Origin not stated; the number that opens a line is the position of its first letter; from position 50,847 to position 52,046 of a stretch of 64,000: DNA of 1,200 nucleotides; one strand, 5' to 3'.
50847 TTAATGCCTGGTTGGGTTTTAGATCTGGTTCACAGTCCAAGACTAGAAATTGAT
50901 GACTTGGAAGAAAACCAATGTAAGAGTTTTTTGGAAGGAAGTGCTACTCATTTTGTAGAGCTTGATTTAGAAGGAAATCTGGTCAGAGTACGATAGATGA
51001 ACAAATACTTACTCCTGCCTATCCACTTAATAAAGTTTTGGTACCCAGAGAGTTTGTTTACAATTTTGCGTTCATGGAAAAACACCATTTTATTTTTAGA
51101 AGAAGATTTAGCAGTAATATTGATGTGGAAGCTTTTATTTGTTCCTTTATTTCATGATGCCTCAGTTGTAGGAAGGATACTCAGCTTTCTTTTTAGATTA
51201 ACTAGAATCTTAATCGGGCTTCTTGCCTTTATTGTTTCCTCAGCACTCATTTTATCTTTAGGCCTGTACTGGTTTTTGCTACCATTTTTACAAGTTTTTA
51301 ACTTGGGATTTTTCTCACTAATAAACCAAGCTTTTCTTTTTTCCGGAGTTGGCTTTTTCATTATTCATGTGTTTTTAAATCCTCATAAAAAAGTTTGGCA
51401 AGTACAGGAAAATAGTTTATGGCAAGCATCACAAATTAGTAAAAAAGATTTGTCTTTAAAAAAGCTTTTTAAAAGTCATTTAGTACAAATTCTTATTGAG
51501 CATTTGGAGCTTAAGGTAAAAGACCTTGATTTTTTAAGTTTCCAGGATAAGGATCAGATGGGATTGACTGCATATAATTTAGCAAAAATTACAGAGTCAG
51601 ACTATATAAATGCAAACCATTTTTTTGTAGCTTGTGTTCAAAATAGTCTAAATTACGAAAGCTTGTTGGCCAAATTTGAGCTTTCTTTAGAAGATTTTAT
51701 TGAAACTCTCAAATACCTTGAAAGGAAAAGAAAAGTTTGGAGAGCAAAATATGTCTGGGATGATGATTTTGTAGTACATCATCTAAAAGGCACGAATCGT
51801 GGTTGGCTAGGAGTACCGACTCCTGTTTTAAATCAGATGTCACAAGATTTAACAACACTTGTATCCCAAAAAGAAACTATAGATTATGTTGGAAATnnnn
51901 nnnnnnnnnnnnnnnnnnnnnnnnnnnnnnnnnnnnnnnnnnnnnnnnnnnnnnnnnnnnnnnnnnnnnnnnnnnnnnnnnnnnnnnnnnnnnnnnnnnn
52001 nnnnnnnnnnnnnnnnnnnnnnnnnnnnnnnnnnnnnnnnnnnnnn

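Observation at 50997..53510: Membrane-anchored two-ring Clp/Hsp100-type ATPase without N-domain, middle domain or ClpP-docking loop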

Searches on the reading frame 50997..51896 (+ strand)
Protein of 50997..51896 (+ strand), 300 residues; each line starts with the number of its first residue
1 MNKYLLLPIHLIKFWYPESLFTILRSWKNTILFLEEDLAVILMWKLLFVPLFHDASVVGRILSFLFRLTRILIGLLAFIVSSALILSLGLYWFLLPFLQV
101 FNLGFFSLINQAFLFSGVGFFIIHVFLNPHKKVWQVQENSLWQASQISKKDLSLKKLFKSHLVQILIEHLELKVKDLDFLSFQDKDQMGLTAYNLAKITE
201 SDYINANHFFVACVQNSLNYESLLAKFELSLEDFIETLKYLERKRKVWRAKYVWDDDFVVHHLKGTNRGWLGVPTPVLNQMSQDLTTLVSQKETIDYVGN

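Call 6: search_protein_families(library=pfam, proteins=[window:50997-51896:+], max_evalue=10)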
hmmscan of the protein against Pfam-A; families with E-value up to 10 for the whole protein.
window:50997-51896:+ (300 aa): 1 family
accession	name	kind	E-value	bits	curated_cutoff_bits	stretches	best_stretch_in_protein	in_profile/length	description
PF16020.10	Deltameth_res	-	1.2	9.4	27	1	71-94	25-48/52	Deltamethrin resistance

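Call 7: find_homologous_proteins(query=window:50997-51896:+, max_evalue=0.001)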
Query window:50997-51896:+ (300 aa): 17 proteins with E <= 0.001 among 1671 candidates.
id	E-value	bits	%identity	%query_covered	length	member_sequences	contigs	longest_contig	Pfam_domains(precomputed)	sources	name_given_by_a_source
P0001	1.5e-90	322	53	96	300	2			-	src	-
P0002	2.2e-90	321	50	99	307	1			-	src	-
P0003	4.7e-90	320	50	99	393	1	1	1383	PF00004.36,PF13191.13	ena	-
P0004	1.1e-89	319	50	99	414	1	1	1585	PF00004.36,PF20720.4,PF13191.13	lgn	-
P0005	1.8e-88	315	49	99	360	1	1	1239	PF13191.13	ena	-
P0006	2.1e-87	311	49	99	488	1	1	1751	PF00004.36,PF13401.13,PF13191.13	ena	-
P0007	1.5e-86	309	50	96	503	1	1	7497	PF13173.13,PF00004.36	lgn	-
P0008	4.2e-85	304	50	99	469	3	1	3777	PF00004.36,PF13401.13,PF13191.13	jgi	-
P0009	2.6e-80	288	52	95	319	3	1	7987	-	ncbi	ncbi:MAG: ATPase, partial [Candidatus Daviesbacteria bacterium GW2011_GWF2_38_6]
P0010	4.9e-76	274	48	99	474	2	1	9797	-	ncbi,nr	ncbi:hypothetical protein HY385_02295, partial [Candidatus Daviesbacteria bacterium]|nr:hypothetical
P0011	7.5e-66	241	45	94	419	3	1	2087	PF00004.36,PF07728.21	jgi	-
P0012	2.1e-62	229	47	81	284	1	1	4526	-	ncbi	-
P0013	4.3e-54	202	41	89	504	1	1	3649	PF00004.36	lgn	-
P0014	3.0e-50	189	48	68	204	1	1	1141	-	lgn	-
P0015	9.0e-50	188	54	57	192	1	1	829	-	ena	-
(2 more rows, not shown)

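Call 19: search_protein_representatives(alignment_id=A2)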
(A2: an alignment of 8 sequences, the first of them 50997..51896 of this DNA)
Query: 8 sequences, 250 profile positions. Proteins with E-value up to 0.001 (for the whole library): 192; up to 1e-10: 66; up to 1e-30: 22. The best 150 are listed.
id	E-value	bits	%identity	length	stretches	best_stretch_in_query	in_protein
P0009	2.8e-103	361.4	-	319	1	1-250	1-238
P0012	2.9e-101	354.8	-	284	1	6-249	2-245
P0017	6.5e-99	347.1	-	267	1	4-250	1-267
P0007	1.7e-89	316.3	-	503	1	1-250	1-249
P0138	1.1e-84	300.5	-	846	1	1-248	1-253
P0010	7.4e-81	288.0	-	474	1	1-250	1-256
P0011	1.0e-80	287.5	-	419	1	4-250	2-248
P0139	1.3e-79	283.9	-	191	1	1-191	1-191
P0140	4.9e-78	278.7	-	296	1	4-250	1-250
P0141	1.2e-74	267.6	-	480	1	1-250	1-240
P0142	3.2e-70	253.1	-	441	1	2-250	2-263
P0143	5.9e-69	249.0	-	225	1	6-227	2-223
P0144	7.8e-65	235.5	-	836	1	4-244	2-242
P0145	1.3e-58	215.1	-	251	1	6-231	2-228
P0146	1.5e-58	214.9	-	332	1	1-250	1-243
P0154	2.2e-26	109.5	-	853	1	13-245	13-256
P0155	3.1e-24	102.5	-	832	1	9-227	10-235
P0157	1.2e-22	97.3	-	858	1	5-250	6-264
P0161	7.2e-20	88.2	-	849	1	10-246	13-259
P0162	1.2e-19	87.5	-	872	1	1-213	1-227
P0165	5.7e-19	85.2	-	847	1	13-215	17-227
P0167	3.4e-18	82.7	-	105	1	8-93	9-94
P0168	4.0e-17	79.2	-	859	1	12-212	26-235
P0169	9.9e-17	77.9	-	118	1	9-103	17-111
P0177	2.1e-15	73.6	-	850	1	4-119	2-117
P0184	5.9e-14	68.8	-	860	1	13-240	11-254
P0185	6.7e-14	68.6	-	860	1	12-248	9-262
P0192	3.4e-12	63.0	-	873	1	13-242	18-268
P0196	8.8e-11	58.4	-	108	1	10-100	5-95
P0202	1.4e-09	54.5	-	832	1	11-247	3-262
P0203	1.6e-09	54.3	-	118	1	9-102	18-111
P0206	2.1e-09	53.9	-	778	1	13-116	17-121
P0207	3.0e-09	53.4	-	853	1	12-243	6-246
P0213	2.4e-08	50.4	-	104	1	9-103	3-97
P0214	3.3e-08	50.0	-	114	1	12-98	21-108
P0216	3.6e-08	49.9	-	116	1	10-101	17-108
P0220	5.7e-08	49.2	-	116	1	11-100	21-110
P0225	1.0e-07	48.3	-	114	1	10-99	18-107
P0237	3.9e-07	46.5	-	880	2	5-99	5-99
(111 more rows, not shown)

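Call 22: search_protein_families(library=pfam, proteins=[P0213, P0214, P0216, P0220, P0225, P0196, P0203, P0169, P0167], max_evalue=1)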
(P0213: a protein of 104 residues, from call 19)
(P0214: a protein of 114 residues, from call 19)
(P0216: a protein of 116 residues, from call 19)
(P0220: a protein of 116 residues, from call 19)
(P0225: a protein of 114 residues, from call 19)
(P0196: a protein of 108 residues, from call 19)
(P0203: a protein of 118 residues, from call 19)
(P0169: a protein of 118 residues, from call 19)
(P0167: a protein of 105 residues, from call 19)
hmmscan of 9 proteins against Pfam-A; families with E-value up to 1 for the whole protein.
P0213 (104 aa): 1 family
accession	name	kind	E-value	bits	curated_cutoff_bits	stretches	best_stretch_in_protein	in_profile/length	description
PF16170.10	DUF4873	-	0.22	12.3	25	1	23-54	9-40/91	Domain of unknown function (DUF4873)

P0214 (114 aa): 1 family
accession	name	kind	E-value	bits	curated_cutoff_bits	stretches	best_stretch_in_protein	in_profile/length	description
PF11127.14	YgaP-like_TM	-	0.36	11.4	25.3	1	70-106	5-40/66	Inner membrane protein YgaP-like, transmembrane domain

P0216 (116 aa): 1 family
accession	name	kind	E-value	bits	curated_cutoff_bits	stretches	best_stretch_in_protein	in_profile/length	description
PF05426.18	Alginate_lyase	-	0.094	12.6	22.2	1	8-53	75-123/275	Alginate lyase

P0220 (116 aa): 1 family
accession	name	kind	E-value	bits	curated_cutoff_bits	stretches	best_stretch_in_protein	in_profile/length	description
PF23507.1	YqiM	-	0.2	12.3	27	1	2-11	14-23/27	YqiM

P0225 (114 aa): 1 family
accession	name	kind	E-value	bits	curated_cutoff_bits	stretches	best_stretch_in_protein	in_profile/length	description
PF11298.13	DUF3099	-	0.39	11.3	23.2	1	67-105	20-57/72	Protein of unknown function (DUF3099)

P0196 (108 aa): 1 family
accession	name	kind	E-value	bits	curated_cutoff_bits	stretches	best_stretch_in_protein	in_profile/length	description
PF11127.14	YgaP-like_TM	-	0.13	12.9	25.3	1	56-88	5-36/66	Inner membrane protein YgaP-like, transmembrane domain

P0203 (118 aa): 0 families

P0169 (118 aa): 1 family
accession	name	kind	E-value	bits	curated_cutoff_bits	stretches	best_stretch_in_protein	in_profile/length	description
PF11293.13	DUF3094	-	0.32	11.1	27.1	1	95-118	31-54/55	Protein of unknown function (DUF3094)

P0167 (105 aa): 2 families
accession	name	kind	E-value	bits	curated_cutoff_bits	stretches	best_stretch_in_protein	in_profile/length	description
PF22571.1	LiaI-LiaF-TM_PspC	-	0.095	12.9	27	1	56-92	17-54/142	PspC transmembrane region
PF10856.13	DUF2678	-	0.67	10.4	27.8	0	67-100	28-61/118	Protein of unknown function (DUF2678)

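Call 23: find_encoding_contigs(protein=P0220, flank=6000, max_places=4)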
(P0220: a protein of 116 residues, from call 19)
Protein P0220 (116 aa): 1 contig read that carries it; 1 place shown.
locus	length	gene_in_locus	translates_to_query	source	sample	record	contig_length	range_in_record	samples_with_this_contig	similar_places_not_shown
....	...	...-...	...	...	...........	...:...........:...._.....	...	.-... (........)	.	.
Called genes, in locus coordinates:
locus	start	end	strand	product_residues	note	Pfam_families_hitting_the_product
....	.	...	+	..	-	?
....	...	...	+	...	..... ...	-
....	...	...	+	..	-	?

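Call 28: find_homologous_proteins(query=A4, max_evalue=0.001)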
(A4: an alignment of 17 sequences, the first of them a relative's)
Query A4 (17 sequences) (116 aa, profile of the alignment): 24 proteins with E <= 0.001 among 3787 candidates.
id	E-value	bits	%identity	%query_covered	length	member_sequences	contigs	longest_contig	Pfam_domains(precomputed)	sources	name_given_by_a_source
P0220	1.1e-33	133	100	100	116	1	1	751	-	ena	-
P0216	1.1e-32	130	29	78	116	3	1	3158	-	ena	-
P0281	8.8e-32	127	50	97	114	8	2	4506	-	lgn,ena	-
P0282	1.0e-30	124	48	91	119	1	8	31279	-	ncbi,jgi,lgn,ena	jgi:hypothetical protein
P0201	1.1e-30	124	30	55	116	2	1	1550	-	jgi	jgi:hypothetical protein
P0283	2.8e-29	119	48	92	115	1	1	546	-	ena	-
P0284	5.3e-29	118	35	78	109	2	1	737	-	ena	-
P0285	8.3e-29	118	49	90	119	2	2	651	-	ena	-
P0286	2.4e-28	116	47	89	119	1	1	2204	-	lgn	-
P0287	2.4e-28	116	35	79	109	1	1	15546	-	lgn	-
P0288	2.9e-28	116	38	78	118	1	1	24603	-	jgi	jgi:hypothetical protein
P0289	3.4e-28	116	29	80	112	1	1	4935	-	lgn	-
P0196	4.8e-28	115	31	59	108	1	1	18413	-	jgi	jgi:hypothetical protein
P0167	2.5e-27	113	28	67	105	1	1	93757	-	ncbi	ncbi:hypothetical protein ACFL18_01330 [Patescibacteria group bacterium]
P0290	5.2e-27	112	44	92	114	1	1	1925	-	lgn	-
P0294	1.7e-26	110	45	95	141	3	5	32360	-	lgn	-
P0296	2.7e-25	106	50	92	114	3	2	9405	-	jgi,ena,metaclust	metaclust:\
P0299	2.1e-22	97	37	90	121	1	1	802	-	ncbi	-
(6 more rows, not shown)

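Call 29: find_encoding_contigs(protein=P0167, flank=6000, max_places=2)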
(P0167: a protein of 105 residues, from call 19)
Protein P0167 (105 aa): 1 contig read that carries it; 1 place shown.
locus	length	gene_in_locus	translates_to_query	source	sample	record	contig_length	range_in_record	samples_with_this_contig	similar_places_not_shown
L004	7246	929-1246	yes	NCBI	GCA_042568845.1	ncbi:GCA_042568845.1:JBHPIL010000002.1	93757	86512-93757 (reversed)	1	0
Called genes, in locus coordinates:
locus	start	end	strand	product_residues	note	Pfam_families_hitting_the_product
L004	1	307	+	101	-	?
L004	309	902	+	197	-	PF00160:Pro_isomerase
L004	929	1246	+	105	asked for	-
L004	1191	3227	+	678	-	PF13604:AAA_30 (faint), PF02367:TsaE (faint), PF05496:RuvB_N (faint), PF00004:AAA, PF17871:AAA_lid_9, PF00004:AAA, PF07724:AAA_2, PF07728:AAA_5, +11 more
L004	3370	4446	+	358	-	PF03462:PCRF, PF00472:RF-1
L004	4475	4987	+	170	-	-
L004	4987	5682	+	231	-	PF00005:ABC_tran, PF13304:AAA_21 (faint)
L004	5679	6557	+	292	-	PF18075:FtsX_ECD, PF02687:FtsX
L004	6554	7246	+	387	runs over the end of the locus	PF01551:Peptidase_M23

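Call 30: find_encoding_contigs(protein=P0282, flank=6000, max_places=2)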
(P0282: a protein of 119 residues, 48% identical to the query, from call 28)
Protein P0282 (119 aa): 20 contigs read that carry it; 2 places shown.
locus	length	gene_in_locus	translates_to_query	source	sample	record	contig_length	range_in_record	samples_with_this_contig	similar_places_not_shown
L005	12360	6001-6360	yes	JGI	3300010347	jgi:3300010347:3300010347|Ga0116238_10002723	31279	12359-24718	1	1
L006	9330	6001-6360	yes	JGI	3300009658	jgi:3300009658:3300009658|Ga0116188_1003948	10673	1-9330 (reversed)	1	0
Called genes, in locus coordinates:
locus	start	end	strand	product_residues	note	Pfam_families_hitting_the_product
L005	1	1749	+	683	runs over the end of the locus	PF02518:HATPase_c, PF00204:DNA_gyraseB, PF01751:Toprim, PF00986:DNA_gyraseB_C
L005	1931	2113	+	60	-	PF00584:SecE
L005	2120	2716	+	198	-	PF02357:NusG, PF00467:KOW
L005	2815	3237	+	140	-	PF03946:Ribosomal_L11_N, PF00298:Ribosomal_L11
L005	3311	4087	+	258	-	PF04402:SIMPL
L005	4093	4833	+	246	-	PF00535:Glycos_transf_2, PF10111:Glyco_tranf_2_2, PF13641:Glyco_tranf_2_3 (weak)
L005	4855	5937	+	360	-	PF02646:RmuC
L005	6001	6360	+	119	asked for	-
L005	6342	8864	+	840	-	PF05729:NACHT (faint), PF12775:AAA_7 (faint), PF20720:nSTAND3 (faint), PF17871:AAA_lid_9 (weak), PF00004:AAA, PF07724:AAA_2, PF07728:AAA_5, PF10431:ClpB_D2-small, +3 more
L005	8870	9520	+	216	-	PF07690:MFS_1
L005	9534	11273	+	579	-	PF14716:HHH_8, PF00633:HHH (faint), PF14520:HHH_5 (weak), PF14791:DNA_pol_B_thumb, PF02811:PHP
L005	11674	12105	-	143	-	-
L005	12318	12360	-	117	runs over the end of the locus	PF00453:Ribosomal_L20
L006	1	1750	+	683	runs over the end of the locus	PF02518:HATPase_c, PF00204:DNA_gyraseB, PF01751:Toprim, PF00986:DNA_gyraseB_C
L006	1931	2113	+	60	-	PF00584:SecE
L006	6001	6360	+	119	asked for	-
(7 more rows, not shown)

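Call 31: find_encoding_contigs(protein=P0288, flank=6000, max_places=2)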
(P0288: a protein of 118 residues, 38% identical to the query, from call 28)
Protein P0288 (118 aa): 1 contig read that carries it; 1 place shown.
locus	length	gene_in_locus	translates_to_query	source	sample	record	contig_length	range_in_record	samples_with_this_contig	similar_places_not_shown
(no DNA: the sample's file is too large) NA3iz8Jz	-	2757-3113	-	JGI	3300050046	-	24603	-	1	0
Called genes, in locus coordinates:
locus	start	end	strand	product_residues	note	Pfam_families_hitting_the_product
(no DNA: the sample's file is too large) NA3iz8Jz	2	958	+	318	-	?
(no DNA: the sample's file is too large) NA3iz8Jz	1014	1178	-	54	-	-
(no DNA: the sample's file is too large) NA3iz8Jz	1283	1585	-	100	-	-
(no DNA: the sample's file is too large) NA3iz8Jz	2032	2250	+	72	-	PF03840:SecG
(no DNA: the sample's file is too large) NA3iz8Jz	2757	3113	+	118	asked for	-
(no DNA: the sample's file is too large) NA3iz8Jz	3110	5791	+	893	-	PF02861:Clp_N (weak), PF00004:AAA (weak), PF17871:AAA_lid_9 (weak), PF00004:AAA (weak), PF07724:AAA_2, PF07728:AAA_5, PF13401:AAA_22 (weak), PF10431:ClpB_D2-small, +3 more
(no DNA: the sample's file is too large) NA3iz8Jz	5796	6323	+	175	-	PF07963:N_methyl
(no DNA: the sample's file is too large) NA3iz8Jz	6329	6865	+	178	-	PF07963:N_methyl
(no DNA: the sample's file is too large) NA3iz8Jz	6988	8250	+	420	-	PF01368:DHH, PF02272:DHHA1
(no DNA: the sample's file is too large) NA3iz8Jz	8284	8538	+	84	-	PF00312:Ribosomal_S15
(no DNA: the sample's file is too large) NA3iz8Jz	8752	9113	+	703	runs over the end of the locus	PF01138:RNase_PH, PF03725:RNase_PH_C, PF03726:PNPase, PF01138:RNase_PH, PF00013:KH_1 (weak), PF00575:S1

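Call 39: list_cluster_members(proteins=[P0154, P0155, P0157, P0161, P0162, P0165, P0168, P0184, P0207, P0237])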
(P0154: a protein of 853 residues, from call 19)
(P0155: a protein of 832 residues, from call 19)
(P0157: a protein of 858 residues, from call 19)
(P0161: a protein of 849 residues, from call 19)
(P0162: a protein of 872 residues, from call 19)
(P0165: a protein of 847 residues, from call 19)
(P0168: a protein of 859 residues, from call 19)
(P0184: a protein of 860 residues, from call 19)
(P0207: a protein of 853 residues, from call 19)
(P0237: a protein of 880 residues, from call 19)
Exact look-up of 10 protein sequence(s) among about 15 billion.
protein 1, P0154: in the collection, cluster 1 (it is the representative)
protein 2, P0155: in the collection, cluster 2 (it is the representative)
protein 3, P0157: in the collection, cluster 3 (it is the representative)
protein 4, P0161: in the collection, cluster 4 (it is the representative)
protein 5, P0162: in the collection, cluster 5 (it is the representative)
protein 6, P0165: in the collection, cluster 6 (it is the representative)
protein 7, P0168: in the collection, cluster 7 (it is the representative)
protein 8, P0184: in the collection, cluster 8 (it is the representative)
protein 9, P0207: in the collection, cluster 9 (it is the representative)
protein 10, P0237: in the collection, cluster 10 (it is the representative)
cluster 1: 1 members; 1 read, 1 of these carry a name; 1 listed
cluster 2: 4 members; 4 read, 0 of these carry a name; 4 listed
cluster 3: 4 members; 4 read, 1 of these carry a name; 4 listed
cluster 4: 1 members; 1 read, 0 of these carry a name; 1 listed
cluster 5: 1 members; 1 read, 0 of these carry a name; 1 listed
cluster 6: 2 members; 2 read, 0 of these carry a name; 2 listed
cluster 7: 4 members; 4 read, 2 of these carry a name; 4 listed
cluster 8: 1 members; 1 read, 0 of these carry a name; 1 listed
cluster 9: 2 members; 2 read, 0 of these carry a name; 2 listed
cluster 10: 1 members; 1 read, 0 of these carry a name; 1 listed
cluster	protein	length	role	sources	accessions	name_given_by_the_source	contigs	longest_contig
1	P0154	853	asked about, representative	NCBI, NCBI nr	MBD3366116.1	AAA domain-containing protein [candidate division WWE3 bacterium]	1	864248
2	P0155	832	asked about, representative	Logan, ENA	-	-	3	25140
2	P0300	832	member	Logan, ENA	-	-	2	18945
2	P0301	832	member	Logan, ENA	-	-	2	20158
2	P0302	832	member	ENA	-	-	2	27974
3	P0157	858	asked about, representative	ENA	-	-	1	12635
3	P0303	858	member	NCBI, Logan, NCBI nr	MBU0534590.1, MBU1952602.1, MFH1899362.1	MAG: ATP-dependent Clp protease ATP-binding subunit [Patescibacteria group bacterium] | ATP-dependent Clp protease ATP-binding subunit [Patescibacteria group bacterium]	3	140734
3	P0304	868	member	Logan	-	-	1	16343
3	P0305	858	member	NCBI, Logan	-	-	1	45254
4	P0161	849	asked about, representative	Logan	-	-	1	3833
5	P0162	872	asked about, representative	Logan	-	-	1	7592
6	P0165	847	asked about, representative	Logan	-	-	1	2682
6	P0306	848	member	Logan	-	-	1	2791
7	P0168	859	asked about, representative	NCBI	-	-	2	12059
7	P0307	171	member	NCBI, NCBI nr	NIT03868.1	AAA family ATPase, partial [Candidatus Saccharibacteria bacterium] | AAA family ATPase [Candidatus Saccharibacteria bacterium]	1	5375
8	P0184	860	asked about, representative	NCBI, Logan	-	-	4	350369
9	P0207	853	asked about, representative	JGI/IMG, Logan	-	-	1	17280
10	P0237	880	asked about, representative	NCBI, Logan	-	-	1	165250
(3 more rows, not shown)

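Call 41: find_encoding_contigs(protein=P0154, flank=5000, max_places=1)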
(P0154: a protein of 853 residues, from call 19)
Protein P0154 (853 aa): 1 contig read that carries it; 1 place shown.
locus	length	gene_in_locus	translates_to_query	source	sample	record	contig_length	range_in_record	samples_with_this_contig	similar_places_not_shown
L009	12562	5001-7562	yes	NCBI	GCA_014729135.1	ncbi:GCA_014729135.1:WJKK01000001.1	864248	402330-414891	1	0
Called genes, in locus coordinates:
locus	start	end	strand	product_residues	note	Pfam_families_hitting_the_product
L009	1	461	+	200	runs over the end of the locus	PF00163:Ribosomal_S4, PF01479:S4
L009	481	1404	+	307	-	PF01193:RNA_pol_L, PF14520:HHH_5 (faint), PF01000:RNA_pol_A_bac, PF03118:RNA_pol_A_CTD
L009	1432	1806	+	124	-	PF01196:Ribosomal_L17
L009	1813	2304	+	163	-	PF00572:Ribosomal_L13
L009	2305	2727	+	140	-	PF00380:Ribosomal_S9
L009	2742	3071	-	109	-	PF12844:HTH_19 (weak), PF13560:HTH_31, PF01381:HTH_3, PF22495:HTH_92 (faint)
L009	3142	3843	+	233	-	PF20582:UPF0758_N, PF04002:RadC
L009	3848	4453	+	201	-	-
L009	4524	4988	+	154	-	PF10502:Peptidase_S26 (weak), PF00717:Peptidase_S24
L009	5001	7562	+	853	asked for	PF06414:Zeta_toxin (faint), PF00004:AAA, PF17871:AAA_lid_9, PF00158:Sigma54_activat (weak), PF00004:AAA, PF07724:AAA_2, PF07728:AAA_5, PF10431:ClpB_D2-small, +10 more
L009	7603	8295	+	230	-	PF24038:DUF7347, PF00293:NUDIX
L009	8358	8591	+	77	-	-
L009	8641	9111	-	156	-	PF03449:GreA_GreB_N (weak), PF01272:GreA_GreB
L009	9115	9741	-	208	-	PF13563:2_5_RNA_ligase2 (weak)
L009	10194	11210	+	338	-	PF03462:PCRF, PF00472:RF-1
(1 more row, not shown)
